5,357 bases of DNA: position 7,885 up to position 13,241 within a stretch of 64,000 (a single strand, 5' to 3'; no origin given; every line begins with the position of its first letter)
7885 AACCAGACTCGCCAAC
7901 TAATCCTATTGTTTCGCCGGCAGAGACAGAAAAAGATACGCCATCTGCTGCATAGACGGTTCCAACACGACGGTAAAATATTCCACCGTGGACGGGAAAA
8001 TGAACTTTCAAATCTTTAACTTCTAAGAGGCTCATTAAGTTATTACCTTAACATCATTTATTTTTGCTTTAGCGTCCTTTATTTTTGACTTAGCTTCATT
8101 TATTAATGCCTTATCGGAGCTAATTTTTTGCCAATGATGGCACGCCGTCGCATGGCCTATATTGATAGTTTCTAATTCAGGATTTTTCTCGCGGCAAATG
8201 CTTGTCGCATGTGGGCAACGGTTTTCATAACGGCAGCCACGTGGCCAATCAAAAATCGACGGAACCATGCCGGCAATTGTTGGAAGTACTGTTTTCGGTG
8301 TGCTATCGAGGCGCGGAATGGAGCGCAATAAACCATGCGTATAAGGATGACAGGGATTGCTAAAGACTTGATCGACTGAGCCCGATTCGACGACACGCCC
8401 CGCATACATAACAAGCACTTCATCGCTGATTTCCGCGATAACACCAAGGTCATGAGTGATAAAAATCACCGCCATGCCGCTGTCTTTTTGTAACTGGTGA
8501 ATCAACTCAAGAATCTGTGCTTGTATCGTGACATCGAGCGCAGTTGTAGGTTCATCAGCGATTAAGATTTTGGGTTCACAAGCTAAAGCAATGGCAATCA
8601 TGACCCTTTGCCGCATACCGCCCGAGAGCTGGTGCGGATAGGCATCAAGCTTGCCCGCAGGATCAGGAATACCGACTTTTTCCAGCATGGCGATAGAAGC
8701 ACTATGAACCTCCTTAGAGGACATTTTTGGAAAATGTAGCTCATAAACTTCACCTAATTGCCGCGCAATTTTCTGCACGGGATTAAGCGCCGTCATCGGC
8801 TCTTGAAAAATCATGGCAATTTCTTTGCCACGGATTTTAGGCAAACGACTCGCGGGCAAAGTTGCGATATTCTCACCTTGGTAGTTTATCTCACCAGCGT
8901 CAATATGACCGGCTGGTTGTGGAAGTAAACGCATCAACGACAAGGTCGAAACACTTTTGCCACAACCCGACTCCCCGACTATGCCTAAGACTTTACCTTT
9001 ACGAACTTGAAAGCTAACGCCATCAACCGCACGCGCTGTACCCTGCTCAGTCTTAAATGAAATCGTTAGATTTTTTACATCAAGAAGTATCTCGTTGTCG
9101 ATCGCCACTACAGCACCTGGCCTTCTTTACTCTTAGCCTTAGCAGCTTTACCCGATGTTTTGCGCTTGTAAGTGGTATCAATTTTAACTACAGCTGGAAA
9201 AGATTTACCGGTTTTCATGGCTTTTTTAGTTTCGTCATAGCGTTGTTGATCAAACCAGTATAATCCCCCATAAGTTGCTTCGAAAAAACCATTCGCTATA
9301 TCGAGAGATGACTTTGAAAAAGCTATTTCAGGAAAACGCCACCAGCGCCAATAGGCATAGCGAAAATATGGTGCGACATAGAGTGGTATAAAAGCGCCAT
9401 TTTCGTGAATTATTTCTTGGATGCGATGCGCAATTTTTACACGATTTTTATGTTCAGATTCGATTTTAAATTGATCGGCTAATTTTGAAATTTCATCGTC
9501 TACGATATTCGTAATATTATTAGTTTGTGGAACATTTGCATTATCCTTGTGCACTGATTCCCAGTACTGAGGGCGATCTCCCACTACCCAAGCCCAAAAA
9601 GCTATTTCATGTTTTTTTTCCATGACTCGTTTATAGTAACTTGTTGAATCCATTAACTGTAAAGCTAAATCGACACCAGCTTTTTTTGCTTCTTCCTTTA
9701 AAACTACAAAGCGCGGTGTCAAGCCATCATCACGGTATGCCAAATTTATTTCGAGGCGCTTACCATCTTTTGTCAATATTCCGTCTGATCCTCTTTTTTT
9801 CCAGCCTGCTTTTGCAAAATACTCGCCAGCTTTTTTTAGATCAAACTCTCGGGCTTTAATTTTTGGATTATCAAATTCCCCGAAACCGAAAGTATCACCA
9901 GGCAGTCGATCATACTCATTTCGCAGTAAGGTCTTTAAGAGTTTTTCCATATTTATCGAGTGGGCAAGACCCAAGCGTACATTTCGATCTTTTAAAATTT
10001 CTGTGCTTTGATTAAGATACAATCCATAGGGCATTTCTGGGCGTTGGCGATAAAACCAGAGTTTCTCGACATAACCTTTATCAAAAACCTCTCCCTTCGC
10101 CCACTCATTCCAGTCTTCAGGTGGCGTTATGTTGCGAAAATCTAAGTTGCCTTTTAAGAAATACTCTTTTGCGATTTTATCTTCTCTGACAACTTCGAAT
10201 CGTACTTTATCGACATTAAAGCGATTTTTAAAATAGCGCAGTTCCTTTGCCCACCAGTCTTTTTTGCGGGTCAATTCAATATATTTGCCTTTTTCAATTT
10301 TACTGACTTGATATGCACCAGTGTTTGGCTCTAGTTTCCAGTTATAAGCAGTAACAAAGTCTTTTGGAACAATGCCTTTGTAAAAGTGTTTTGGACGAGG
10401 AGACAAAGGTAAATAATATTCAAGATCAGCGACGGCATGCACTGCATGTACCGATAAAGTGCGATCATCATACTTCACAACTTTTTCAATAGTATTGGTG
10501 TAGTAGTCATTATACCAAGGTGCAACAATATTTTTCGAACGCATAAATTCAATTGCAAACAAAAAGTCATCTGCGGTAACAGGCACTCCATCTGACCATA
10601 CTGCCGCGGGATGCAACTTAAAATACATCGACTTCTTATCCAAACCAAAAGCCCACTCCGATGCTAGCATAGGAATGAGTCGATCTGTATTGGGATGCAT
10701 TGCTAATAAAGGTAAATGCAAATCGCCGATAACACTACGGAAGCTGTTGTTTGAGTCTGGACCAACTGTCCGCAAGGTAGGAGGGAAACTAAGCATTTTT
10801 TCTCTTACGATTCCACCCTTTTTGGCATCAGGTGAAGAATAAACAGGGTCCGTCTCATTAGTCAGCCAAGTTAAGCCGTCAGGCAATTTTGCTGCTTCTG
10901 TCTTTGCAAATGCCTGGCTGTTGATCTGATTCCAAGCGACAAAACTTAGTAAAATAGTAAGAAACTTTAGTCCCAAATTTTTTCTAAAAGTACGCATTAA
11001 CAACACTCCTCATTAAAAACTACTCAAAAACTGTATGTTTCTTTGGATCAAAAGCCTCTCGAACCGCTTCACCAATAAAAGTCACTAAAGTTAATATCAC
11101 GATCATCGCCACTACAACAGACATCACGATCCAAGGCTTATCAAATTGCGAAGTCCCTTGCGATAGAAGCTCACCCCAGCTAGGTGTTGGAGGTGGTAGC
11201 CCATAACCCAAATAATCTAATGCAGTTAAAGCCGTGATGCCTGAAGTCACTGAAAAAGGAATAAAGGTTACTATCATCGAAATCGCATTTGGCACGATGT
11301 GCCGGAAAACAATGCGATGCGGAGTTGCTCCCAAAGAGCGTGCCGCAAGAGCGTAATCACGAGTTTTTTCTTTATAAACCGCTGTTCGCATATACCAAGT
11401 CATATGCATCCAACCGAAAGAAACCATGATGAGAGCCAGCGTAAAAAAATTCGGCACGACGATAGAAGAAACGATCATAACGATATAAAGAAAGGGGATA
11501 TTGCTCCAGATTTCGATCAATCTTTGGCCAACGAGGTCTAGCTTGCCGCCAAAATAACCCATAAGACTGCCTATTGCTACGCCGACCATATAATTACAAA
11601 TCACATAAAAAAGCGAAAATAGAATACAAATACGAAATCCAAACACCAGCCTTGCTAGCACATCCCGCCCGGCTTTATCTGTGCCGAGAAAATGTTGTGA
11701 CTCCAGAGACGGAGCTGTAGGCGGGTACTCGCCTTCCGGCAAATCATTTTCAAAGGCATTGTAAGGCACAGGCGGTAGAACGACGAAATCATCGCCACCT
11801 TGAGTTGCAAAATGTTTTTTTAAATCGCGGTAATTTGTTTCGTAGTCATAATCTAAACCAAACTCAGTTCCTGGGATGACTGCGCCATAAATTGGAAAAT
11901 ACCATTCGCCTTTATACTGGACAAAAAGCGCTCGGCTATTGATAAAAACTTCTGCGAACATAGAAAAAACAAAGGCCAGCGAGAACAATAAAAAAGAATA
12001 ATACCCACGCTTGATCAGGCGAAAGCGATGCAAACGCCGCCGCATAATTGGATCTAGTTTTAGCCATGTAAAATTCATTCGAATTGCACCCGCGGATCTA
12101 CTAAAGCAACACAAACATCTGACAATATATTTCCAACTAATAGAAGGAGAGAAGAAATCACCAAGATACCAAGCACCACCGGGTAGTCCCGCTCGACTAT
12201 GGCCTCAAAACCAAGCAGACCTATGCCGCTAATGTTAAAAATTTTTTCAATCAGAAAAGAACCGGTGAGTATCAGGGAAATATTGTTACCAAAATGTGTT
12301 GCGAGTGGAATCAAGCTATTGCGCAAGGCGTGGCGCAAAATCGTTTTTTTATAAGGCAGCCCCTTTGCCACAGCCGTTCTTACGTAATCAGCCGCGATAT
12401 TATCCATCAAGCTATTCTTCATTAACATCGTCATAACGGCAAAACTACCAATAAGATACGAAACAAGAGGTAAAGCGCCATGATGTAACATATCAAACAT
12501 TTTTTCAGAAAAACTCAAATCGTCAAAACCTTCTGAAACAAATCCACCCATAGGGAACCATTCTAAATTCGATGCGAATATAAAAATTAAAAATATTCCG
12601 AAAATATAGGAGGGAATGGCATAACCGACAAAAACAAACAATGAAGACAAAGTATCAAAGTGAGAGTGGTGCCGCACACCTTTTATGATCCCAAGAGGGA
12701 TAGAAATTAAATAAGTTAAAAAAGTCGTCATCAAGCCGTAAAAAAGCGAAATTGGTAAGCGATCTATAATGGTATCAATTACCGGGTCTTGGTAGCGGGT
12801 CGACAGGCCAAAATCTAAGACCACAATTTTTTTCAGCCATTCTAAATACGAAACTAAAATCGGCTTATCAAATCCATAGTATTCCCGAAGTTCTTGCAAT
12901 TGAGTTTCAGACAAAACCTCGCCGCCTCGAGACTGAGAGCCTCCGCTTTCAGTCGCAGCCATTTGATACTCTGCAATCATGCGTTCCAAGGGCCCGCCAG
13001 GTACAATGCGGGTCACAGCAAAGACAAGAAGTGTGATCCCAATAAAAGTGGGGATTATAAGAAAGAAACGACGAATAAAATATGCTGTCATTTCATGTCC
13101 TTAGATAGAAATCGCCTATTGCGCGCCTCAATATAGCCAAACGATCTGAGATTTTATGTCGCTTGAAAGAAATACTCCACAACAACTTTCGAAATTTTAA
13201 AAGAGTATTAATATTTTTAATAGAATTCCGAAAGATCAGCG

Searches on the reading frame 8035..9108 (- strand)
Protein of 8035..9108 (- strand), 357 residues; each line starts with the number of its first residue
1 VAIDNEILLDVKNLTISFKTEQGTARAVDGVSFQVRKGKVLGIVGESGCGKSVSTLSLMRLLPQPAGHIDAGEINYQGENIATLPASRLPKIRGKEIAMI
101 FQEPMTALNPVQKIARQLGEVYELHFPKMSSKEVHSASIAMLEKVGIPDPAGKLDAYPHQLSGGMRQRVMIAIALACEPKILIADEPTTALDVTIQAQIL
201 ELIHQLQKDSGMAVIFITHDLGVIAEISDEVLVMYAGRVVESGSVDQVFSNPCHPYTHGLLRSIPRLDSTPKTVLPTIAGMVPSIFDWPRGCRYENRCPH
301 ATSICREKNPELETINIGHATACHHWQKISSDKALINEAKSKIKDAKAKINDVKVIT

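Call 59: search_protein_families(library=pfam, proteins=[window:8035-9108:-], max_evalue=0.00001)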
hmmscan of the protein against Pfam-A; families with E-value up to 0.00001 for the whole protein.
window:8035-9108:- (357 aa): 3 families
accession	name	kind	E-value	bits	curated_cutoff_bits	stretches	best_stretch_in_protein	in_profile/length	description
PF00005.33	ABC_tran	-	7.7e-29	101.5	25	1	29-189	2-137/137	ABC transporter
PF08352.17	oligo_HPY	-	9e-21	74.5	27.1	1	240-305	1-65/65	Oligopeptide/dipeptide transporter, C-terminal region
PF13304.12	AAA_21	-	9.4e-06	26.3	27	0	157-224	234-303/304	AAA domain, putative AbiEii toxin, Type IV TA system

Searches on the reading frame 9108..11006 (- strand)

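Call 59: search_protein_families(library=pfam, proteins=[window:9108-11006:-], max_evalue=0.00001)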
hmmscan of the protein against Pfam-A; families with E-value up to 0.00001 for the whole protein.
window:9108-11006:- (632 aa): 1 family
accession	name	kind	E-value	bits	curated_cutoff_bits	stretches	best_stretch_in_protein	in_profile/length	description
PF00496.27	SBP_bac_5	-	1.4e-52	179.5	32.4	1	110-476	2-349/368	Bacterial extracellular solute-binding proteins, family 5 Middle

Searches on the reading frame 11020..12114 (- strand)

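Call 59: search_protein_families(library=pfam, proteins=[window:11020-12114:-], max_evalue=0.00001)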
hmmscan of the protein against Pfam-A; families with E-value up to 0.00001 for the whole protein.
window:11020-12114:- (364 aa): 1 family
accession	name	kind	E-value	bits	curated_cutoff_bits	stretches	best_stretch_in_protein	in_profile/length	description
PF00528.27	BPD_transp_1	-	5e-30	105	26.4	1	178-358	1-181/184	Binding-protein-dependent transport system inner membrane component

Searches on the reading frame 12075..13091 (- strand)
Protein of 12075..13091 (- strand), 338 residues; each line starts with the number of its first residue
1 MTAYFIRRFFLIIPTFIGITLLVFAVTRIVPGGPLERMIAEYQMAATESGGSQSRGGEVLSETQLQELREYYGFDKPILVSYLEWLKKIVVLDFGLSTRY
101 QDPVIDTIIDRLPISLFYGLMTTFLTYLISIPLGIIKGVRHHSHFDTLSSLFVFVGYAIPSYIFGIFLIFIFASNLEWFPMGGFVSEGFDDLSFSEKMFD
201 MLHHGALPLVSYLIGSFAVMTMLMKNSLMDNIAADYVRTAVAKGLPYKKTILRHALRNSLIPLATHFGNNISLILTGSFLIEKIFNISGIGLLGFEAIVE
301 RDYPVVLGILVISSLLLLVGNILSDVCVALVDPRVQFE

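Call 60: search_protein_families(library=pfam, proteins=[window:12075-13091:-], max_evalue=0.00001)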
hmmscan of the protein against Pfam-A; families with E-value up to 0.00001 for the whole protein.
window:12075-13091:- (338 aa): 1 family
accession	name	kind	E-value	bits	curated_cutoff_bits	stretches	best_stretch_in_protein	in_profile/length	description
PF00528.27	BPD_transp_1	-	1.6e-37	129.5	26.4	1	131-335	2-182/184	Binding-protein-dependent transport system inner membrane component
